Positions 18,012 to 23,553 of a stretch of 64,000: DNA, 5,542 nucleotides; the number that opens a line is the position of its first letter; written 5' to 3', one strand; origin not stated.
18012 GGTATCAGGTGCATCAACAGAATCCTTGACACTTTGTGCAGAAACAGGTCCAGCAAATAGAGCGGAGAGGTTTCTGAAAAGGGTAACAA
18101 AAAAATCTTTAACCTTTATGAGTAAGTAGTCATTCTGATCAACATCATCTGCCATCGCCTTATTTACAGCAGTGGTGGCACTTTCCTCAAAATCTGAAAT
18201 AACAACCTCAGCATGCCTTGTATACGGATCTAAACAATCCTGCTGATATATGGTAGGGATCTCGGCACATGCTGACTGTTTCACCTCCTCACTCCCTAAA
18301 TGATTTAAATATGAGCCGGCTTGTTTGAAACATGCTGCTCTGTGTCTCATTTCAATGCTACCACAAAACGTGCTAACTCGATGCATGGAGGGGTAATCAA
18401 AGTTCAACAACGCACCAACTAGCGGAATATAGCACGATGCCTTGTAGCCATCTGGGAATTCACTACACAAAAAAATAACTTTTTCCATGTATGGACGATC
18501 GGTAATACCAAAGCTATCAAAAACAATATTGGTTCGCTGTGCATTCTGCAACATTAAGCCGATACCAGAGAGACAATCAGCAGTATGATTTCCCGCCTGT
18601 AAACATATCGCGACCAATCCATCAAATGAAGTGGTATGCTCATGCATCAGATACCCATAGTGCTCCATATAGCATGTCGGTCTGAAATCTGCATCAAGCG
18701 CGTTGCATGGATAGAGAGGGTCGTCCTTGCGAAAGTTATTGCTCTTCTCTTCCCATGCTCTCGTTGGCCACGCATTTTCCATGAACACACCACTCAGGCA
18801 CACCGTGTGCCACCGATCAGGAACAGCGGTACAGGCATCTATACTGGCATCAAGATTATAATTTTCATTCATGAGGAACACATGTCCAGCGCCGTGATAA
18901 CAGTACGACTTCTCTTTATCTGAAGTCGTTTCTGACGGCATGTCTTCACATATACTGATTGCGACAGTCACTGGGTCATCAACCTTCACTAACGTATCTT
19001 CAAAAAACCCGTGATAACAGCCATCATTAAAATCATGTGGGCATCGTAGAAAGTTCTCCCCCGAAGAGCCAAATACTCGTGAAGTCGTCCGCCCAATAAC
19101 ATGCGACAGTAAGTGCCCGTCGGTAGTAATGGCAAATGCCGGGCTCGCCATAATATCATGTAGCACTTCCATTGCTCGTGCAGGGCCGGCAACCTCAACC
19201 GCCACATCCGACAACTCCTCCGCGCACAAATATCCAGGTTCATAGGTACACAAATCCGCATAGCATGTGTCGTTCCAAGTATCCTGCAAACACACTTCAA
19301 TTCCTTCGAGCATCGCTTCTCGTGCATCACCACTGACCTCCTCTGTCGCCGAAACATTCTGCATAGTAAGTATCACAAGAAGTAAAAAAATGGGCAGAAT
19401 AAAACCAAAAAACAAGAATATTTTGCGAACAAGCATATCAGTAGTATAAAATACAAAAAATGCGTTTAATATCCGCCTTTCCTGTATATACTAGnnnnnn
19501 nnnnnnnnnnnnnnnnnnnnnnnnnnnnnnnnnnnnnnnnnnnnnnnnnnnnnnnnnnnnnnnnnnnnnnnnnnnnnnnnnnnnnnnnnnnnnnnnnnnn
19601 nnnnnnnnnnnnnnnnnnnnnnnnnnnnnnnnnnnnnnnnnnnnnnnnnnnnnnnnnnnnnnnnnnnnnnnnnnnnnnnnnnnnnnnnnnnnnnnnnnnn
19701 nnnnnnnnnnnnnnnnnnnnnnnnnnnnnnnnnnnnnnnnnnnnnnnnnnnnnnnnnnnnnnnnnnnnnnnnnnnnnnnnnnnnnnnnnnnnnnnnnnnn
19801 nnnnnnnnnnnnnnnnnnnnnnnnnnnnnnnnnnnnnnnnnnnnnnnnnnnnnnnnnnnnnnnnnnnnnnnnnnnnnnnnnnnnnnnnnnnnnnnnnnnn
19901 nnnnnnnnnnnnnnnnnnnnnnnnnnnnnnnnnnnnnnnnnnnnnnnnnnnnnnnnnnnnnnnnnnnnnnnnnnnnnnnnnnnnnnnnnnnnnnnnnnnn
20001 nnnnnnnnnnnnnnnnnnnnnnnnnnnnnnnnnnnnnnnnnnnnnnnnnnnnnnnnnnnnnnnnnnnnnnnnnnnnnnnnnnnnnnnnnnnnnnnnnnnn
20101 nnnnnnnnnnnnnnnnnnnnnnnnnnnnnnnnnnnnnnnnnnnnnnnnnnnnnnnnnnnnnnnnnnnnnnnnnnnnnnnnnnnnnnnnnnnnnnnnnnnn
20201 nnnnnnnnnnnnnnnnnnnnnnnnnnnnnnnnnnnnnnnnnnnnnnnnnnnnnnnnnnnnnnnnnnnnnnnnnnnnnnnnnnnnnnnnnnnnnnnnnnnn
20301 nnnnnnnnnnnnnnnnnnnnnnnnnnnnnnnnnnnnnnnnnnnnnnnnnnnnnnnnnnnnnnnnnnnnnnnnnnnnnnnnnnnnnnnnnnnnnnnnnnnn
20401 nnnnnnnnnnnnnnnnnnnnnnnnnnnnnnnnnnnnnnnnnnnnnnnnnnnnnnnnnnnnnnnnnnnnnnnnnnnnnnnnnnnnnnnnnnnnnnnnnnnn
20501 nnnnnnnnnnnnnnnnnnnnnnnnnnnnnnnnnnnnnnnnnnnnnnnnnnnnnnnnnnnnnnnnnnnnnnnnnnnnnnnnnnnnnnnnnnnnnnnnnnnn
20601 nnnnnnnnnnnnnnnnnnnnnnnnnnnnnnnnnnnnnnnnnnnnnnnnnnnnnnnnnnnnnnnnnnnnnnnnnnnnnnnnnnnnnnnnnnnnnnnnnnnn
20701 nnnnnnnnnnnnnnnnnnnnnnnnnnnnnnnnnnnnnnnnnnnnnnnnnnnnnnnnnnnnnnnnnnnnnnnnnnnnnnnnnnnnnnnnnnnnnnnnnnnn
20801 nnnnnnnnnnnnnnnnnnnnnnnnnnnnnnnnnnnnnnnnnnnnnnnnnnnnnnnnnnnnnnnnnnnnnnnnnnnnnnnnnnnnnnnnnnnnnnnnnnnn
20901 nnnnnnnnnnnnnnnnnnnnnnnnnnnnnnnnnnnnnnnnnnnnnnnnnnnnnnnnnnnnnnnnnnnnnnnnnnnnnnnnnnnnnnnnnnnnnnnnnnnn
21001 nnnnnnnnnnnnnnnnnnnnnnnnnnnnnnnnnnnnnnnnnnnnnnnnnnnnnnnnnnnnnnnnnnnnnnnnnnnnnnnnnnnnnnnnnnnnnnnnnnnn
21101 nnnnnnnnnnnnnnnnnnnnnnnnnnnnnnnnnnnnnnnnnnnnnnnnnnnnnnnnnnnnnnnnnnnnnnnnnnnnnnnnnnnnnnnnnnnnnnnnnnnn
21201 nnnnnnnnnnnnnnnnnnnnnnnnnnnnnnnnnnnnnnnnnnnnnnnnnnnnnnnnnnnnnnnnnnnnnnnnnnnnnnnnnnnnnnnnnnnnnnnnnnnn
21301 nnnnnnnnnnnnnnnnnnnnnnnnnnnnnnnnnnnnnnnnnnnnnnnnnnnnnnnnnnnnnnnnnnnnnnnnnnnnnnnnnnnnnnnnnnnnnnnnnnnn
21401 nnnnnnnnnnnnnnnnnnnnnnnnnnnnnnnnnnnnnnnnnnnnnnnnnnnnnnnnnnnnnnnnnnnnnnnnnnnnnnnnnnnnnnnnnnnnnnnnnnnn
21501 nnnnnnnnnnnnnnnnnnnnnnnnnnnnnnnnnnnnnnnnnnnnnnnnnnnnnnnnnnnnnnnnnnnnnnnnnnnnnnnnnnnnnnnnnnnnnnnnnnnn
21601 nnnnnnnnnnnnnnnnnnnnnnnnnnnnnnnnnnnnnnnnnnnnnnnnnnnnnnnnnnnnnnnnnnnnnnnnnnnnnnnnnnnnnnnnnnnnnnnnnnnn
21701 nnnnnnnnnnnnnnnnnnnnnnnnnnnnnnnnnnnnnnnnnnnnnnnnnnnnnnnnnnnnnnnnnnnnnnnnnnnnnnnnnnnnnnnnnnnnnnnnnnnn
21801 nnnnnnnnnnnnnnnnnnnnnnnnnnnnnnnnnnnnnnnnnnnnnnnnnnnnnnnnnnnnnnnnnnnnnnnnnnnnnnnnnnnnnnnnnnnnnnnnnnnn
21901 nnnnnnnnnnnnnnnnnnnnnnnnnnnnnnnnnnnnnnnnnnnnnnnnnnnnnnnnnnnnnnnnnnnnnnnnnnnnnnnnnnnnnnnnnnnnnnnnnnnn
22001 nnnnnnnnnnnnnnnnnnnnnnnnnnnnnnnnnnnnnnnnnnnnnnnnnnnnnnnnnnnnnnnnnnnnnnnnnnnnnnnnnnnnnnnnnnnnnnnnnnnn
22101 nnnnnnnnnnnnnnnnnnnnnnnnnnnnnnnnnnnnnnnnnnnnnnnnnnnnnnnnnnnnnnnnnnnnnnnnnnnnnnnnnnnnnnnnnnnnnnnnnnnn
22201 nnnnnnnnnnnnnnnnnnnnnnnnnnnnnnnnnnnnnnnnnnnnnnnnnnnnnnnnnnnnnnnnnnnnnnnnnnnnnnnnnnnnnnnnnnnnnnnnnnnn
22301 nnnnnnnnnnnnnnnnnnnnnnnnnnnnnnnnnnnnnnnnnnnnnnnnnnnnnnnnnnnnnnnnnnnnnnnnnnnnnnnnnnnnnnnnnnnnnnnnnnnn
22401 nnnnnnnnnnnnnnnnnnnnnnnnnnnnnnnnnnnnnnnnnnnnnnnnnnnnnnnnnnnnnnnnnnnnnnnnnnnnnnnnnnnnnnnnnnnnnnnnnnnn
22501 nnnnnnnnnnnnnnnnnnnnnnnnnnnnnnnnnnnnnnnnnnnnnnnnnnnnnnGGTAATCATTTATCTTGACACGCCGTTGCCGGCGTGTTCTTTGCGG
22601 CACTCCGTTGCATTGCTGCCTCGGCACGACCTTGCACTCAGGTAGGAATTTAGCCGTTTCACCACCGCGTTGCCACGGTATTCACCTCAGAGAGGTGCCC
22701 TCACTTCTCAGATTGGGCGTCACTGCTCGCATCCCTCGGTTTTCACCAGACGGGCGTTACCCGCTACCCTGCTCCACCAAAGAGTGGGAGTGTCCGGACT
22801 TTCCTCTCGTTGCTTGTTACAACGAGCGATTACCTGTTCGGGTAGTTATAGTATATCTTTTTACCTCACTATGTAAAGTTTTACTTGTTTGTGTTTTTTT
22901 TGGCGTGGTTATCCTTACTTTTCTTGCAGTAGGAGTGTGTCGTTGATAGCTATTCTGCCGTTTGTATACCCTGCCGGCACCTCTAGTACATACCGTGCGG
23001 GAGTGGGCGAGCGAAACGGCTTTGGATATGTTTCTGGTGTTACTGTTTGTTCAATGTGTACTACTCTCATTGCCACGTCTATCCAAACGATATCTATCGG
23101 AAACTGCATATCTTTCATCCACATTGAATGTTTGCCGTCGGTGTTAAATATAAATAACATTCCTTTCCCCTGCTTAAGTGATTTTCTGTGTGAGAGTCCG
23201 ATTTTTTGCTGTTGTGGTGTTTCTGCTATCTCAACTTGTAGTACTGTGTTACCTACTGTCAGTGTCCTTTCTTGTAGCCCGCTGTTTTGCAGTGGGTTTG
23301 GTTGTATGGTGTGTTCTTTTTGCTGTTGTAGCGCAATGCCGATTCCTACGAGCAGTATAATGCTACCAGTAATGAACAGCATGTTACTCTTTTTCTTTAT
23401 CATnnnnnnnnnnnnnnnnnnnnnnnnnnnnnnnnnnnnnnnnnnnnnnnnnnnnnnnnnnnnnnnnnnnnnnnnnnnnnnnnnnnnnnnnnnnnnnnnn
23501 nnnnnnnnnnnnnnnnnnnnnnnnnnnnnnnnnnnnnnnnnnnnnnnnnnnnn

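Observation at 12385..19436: Operon of three secreted Cys/His-rich modular paralogs, two ending in a cupredoxin-like domain: a candidate extracellular metal or redox system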

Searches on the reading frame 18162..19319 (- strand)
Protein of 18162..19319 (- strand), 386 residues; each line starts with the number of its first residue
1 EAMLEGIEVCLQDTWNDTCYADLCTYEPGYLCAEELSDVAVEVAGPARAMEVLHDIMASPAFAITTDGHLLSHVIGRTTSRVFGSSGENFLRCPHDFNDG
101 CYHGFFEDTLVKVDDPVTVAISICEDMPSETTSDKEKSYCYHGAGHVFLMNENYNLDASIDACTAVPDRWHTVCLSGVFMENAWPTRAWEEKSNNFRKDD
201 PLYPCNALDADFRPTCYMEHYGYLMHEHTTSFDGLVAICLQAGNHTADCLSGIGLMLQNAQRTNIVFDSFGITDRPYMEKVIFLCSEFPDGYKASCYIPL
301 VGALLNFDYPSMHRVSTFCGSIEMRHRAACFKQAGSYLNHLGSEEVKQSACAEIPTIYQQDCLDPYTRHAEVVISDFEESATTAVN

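Call 22: search_solved_structures(query=A1, max_evalue=10, show_alignments=2)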
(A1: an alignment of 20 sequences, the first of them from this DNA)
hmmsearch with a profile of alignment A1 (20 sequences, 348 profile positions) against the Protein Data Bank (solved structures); distinct sequences matched with E-value up to 10: 0.

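Call 23: find_homologous_proteins(query=A1, max_evalue=0.001)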
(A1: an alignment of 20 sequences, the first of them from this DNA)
Query A1 (20 sequences) (386 aa, profile of the alignment): 108 proteins with E <= 0.001 among 6317 candidates.
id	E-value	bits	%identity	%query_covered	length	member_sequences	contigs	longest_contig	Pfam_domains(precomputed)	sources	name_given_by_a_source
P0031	4.2e-110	386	24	87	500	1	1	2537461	-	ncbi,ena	-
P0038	2.2e-108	381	25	89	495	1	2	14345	-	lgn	-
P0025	1.6e-106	375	50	89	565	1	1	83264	-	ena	-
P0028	9.4e-106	372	26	78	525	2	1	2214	PF13473.13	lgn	-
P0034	3.2e-105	370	23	69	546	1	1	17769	-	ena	-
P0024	9.4e-105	369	49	96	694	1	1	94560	-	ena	-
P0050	3.9e-104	367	24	83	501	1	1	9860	-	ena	-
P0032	1.9e-103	364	24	77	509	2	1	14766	-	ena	-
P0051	2.1e-103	364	24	80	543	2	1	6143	-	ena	-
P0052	9.5e-103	362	31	46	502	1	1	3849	-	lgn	-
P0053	1.0e-102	362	26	81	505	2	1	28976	-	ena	-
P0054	2.4e-102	361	24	86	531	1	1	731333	-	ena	-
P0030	3.2e-102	360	32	42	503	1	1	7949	PF13473.13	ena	-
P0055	1.7e-101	358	27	47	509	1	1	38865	-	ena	-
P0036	1.9e-101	358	29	48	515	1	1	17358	-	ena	-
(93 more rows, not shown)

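Call 28: predict_structure(alignment_id=A1)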
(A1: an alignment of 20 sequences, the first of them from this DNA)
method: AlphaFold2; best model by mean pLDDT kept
length: 386 residues; sequences in the alignment: 20
mean_pLDDT: 88.9   pTM: 0.86
mean pLDDT of the five models: 88.9, 88.4, 87.8, 86.0, 82.9
residues with pLDDT >= 90: 247; 70-90: 111; 50-70: 14; < 50: 14
segments of 3 or more residues with pLDDT < 50: 372-384
pLDDT, mean of each block of 10 residues (from residue 1): 82 78 82 92 95 88 80 97 96 92 97 97 93 89 97 95 98 97 84 90 97 97 93 97 98 92 86 85 94 93 74 91 94 90 85 95 81 45 47
secondary structure, 60 per line:
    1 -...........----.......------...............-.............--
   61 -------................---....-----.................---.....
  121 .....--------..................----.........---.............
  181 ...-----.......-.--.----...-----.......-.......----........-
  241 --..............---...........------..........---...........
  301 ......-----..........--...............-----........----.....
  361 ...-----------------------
elements in order: H2-12 H17-23 H30-44 H46-58 H68-83 H87-90 H96-112 H116-125 H134-151 H156-164 H168-183 H189-195 H213-219 H221-227 H232-239 H243-256 H260-270 H277-286 H290-306 H312-321 H324-338 H344-351 H356-363

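Call 45: find_related_loci(query=A1, collection=genome_contigs, flank=8000)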
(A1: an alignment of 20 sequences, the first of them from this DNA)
Query A1 (386 aa) in genome_contigs; peptide patterns used: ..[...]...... (x = any residue, [..] = any of these).
600 stretches matched a pattern (row limit reached: there are more); 575 encode a relative of the query (tblastn E <= 1e-3); the best 80 are kept; 80 distinct loci.
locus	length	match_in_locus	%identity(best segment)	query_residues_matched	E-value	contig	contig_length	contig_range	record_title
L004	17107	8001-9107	54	16-386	1e-122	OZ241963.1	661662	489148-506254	MAG: Candidatus Paceibacterota bacterium isolate a4431f2c-c61a-43fb-9f92-c5996bac4907 genome assembly, chromosome: 1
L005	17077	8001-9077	41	1-363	4e-82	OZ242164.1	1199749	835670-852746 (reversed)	MAG: Candidatus Woesearchaeota archaeon isolate 0b7186c0-5103-4a63-b80e-0a611f852809 genome assembly, chromosome: 1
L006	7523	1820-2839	40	19-363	2e-81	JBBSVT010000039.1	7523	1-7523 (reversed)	MAG: Nanoarchaeota archaeon isolate H14-bin056_1 H14_bin056_1_000000000039, whole genome shotgun sequence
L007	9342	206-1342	37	5-386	2e-75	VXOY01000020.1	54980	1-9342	MAG: Candidatus Spechtbacteria bacterium SB0662_bin_43 NODE_613_length_54980_cov_64.786618, whole genome shotgun sequenc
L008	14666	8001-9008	34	32-363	2e-57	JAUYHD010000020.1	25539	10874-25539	MAG: bacterium isolate C24_maxbin.066 C24_k141_899224, whole genome shotgun sequence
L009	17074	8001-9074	31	3-362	3e-55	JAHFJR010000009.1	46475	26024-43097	MAG: Candidatus Peribacteria bacterium isolate nzgw390 NODE_394_length_46476_cov_5.076950, whole genome shotgun sequence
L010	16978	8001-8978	33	42-364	4e-53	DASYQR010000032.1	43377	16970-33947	MAG TPA_asm: Nitrospirales bacterium isolate SMAG_U4490 k141_2508605, whole genome shotgun sequence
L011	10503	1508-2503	32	32-364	3e-51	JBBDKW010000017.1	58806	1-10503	MAG: Candidatus Saccharimonadales bacterium isolate LejiaA_2_49_12 Lejia_A_928_length_58806_cov_7, whole genome shotgun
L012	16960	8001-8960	34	45-362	4e-50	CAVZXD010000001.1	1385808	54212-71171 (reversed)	MAG: Candidatus Peribacteria bacterium isolate MFD01916.bin.1.18 genome assembly, contig: contig_1035, whole genome shot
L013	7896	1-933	35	57-368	3e-50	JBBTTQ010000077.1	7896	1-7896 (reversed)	MAG: Patescibacteria group bacterium isolate H52-bin023_1 H52_bin023_1_000000000077, whole genome shotgun sequence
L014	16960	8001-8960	34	45-363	1e-49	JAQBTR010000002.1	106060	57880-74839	MAG: bacterium isolate casp150-mb.123 NODE_381_length_106060_cov_0.082266, whole genome shotgun sequence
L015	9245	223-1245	32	19-362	4e-49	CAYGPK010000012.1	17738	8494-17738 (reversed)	MAG TPA_asm: uncultured Methanosarcinales archaeon isolate ERP117304_co1_69 genome assembly, contig: NODE_3182_length_17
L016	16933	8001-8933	32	45-354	9e-49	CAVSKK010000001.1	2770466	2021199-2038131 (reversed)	MAG: uncultured Actinomycetes bacterium isolate MFD09212.bin.1.147 genome assembly, contig: contig_10645, whole genome s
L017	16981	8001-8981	31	32-359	4e-48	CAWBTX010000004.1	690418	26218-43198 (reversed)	MAG: uncultured Gaiellaceae bacterium isolate MFD05454.bin.2.67 genome assembly, contig: contig_7443, whole genome shotg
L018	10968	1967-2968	32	32-363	1e-47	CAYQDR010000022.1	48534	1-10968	MAG TPA_asm: uncultured bacterium isolate binchicken_co21_484 genome assembly, contig: NODE_187_length_48534_cov_13.6788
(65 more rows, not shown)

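Call 51: search_protein_representatives(alignment_id=A1)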
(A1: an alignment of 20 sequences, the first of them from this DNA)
Query: 20 sequences, 348 profile positions. Proteins with E-value up to 0.001 (for the whole library): 7820; up to 1e-10: 6448; up to 1e-30: 2835. The best 150 are listed.
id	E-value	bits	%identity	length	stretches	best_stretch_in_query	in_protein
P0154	0.0e+00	1989.0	-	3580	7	6-345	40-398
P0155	0.0e+00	1394.2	-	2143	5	4-343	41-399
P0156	0.0e+00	1167.3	-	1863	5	6-346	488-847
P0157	0.0e+00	1160.4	-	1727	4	14-345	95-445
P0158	0.0e+00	1088.5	-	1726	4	4-345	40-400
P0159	7.7e-267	900.1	-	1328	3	4-346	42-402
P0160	7.2e-260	877.2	-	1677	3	3-344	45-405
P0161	6.1e-243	821.5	-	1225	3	5-346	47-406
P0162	3.5e-198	674.3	-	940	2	10-344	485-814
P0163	2.0e-187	639.0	-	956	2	4-345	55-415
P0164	9.1e-185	630.2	-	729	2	7-344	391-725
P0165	4.9e-180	614.6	-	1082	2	8-345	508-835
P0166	4.0e-176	601.8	-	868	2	8-344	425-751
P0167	1.8e-175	599.7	-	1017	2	4-342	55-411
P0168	4.1e-171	585.3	-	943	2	17-345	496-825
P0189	2.5e-94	332.8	-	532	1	26-343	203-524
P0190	3.5e-94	332.3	-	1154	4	26-335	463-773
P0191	1.6e-93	330.1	-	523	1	25-345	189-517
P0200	1.4e-89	317.1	-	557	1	24-345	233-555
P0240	8.7e-82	291.5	-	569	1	20-343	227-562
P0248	2.9e-81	289.8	-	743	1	17-343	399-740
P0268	4.2e-79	282.7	-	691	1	20-342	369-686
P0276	3.3e-78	279.8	-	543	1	27-345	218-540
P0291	3.5e-77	276.4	-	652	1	4-344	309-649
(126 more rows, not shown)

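Call 69: search_protein_families(library=pfam, alignment_id=A1, max_evalue=10)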
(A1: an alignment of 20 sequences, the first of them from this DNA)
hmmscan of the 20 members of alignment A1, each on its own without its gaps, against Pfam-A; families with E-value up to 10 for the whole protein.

A. member 1, seq(386 aa): 0 families

B. families by the number of members that match (of 20 scanned): 6 families
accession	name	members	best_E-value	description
PF00628.35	PHD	1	0.031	PHD-finger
PF02297.22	COX6B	1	0.086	Cytochrome oxidase c subunit VIb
PF04064.18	DUF384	1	0.18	Domain of unknown function (DUF384)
PF22285.2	DUF6962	1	0.19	Family of unknown function (DUF6962)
PF10353.14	DUF2430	1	0.49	Protein of unknown function (DUF2430)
PF23332.1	CC4_RECK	1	3.2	RECK-like, CC4 domain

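Call 72: search_protein_families(library=pfam, proteins=[P0160, P0189, P0191, P0200, P0240, P0248, P0268, P0276, P0291, P0190], max_evalue=0.01)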
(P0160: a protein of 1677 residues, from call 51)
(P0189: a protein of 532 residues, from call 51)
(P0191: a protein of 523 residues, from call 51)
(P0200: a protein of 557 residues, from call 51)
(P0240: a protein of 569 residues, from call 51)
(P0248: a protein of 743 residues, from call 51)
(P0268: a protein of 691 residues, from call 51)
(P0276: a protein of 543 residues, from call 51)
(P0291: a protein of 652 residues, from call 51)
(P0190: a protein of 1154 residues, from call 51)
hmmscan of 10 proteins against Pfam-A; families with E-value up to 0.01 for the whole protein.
P0160 (1677 aa): 1 family
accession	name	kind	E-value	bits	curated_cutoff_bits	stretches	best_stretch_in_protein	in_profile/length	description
PF14312.12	FG-GAP_2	-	1.7e-48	163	23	6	1391-1424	13-49/49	FG-GAP repeat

P0189 (532 aa): 0 families

P0191 (523 aa): 0 families

P0200 (557 aa): 0 families

P0240 (569 aa): 0 families

P0248 (743 aa): 0 families

P0268 (691 aa): 0 families

P0276 (543 aa): 0 families

P0291 (652 aa): 2 families
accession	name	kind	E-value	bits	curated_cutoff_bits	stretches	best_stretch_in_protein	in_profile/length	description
PF13385.13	Laminin_G_3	-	9.1e-19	68.5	27.6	1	98-287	1-151/151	Concanavalin A-like lectin/glucanases superfamily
PF16355.11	DUF4982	-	0.0071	16.7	23.9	0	210-239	12-41/61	Domain of unknown function (DUF4982)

P0190 (1154 aa): 0 families

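Call 77: fold_search(model_id=the predicted structure, library=pdb)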
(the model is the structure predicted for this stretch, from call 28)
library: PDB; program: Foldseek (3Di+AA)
matches with E <= 10: 808; with E <= 0.001: 0
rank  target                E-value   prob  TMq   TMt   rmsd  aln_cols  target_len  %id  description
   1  8ga7                  2.2e-02  0.38  0.13  0.11  23.0       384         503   11  Geometrically programmable nanomaterial construction using regularized protein building blocks (released 2024-03-13)
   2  3sf4_B                2.6e-02  0.87  0.22  0.23  21.1       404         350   12  Crystal structure of the complex between the conserved cell polarity proteins Inscuteable and LGN (released 2011-11-23)
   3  5orm                  3.7e-02  0.72  0.18  0.19  22.8       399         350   13  Crystal structure of designed cPPR-Telo1 (released 2018-06-20)
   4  9g8o_B                4.0e-02  0.57  0.17  0.09  23.1       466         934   13  human 40S ribosome bound by a SKI238-exosome complex (released 2024-10-16)
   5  9ijj_AC               4.5e-02  0.85  0.22  0.19  20.0       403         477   11  In situ structure of the central apparatus in mouse sperm axoneme. (released 2025-06-04)
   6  5mfm_F                4.5e-02  0.80  0.22  0.23  17.6       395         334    9  Designed armadillo repeat protein peptide fusion YIIIM6AII_GS11_(KR)5 (released 2017-09-13)
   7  9ijj_AD               5.8e-02  0.84  0.22  0.19  20.0       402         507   11  In situ structure of the central apparatus in mouse sperm axoneme. (released 2025-06-04)
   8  5mfd_J                6.0e-02  0.77  0.21  0.23  17.5       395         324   10  Designed armadillo repeat protein YIIIM''6AII in complex with pD_(KR)5 (released 2017-07-19)
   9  7sqc_I0               6.8e-02  0.80  0.21  0.18  19.7       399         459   14  Ciliary C1 central pair apparatus isolated from Chlamydomonas reinhardtii (released 2022-04-13)
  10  7onb_C                8.0e-02  0.47  0.18  0.11  21.0       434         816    9  Structure of the U2 5' module of the A3'-SSA complex (released 2021-08-04)
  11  7qdz_B                8.0e-02  0.30  0.14  0.08  22.2       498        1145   14  80S-bound human SKI complex in the closed state (released 2022-02-09)
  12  5mfd_G                8.3e-02  0.80  0.22  0.25  17.3       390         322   10  Designed armadillo repeat protein YIIIM''6AII in complex with pD_(KR)5 (released 2017-07-19)
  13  9ijj_AK               8.3e-02  0.75  0.22  0.19  20.1       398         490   12  In situ structure of the central apparatus in mouse sperm axoneme. (released 2025-06-04)
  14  4rv1_B                8.6e-02  0.60  0.20  0.19  18.9       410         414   11  Crystal Structure of Engineered Protein. Northeast Structural Genomics Consortium (NESG) Target OR497. (released 2014-12-10)
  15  7x9r                  8.6e-02  0.54  0.18  0.16  20.6       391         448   11  Crystal structure of the antirepressor GmaR (released 2022-11-09)
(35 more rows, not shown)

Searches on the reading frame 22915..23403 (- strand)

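Call 14: search_protein_families(library=pfam, proteins=[window:22915-23403:-], max_evalue=0.001)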
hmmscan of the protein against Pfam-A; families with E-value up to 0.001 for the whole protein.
window:22915-23403:- (162 aa): 1 family
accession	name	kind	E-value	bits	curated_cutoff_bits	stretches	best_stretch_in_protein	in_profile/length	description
PF02643.20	DUF192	-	4.9e-30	104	27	1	56-148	2-84/96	Uncharacterized ACR, COG1430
